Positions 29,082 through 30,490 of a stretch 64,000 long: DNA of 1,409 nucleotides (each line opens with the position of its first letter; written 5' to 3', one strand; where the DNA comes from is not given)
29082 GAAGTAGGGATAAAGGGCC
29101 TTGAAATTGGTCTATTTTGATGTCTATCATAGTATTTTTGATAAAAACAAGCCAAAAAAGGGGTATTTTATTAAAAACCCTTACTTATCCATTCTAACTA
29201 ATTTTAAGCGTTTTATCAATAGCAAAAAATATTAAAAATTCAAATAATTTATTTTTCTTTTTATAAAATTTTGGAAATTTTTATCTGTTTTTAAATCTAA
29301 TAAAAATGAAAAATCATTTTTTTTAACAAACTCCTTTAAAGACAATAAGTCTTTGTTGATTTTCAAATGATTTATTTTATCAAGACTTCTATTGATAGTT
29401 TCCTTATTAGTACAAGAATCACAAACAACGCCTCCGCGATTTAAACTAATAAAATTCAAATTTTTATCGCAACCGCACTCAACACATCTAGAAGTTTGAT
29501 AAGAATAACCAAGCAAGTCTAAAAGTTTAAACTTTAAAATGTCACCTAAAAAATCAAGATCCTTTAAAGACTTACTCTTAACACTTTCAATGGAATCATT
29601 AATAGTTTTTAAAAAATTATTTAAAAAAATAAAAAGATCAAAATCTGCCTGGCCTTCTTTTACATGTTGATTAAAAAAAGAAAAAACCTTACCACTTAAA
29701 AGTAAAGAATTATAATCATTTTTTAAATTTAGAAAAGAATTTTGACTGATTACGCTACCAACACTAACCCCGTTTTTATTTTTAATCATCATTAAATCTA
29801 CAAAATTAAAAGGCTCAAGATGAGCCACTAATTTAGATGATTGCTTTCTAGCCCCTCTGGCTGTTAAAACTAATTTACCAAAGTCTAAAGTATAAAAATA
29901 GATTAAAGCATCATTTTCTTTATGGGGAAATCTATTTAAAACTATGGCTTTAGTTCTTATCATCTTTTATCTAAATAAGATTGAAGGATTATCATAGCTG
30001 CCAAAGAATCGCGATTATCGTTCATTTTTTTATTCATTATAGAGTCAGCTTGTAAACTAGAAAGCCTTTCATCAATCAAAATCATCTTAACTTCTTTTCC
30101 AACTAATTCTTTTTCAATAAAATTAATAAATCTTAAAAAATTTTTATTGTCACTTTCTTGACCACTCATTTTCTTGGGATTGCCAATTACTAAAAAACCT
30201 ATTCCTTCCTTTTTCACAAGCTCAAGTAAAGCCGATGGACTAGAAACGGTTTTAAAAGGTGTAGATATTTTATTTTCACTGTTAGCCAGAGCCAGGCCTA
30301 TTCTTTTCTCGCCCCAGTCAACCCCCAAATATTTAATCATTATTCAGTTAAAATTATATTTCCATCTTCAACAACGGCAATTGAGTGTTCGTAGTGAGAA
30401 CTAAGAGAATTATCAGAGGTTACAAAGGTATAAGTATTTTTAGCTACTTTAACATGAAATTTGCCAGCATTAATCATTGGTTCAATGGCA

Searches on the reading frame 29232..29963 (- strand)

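Call 65: search_protein_families(library=pfam, proteins=[window:29232-29963:-], max_evalue=0.01)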
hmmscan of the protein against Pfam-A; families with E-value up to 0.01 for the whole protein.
window:29232-29963:- (243 aa): 2 families
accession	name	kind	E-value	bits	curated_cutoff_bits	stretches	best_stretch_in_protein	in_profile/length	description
PF11967.14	RecO_N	-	1.6e-16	60.5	27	1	2-65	4-67/80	Recombination protein O N terminal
PF02565.21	RecO_C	-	2.8e-09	37.4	22.1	1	101-195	21-106/157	Recombination protein O C terminal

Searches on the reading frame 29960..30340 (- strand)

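Call 65: search_protein_families(library=pfam, proteins=[window:29960-30340:-], max_evalue=0.01)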
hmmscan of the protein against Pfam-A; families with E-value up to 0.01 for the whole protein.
window:29960-30340:- (126 aa): 1 family
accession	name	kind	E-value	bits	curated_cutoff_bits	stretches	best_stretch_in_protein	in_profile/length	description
PF03652.20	RuvX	-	2.3e-26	93.2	29.2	1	3-125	2-134/134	Holliday junction resolvase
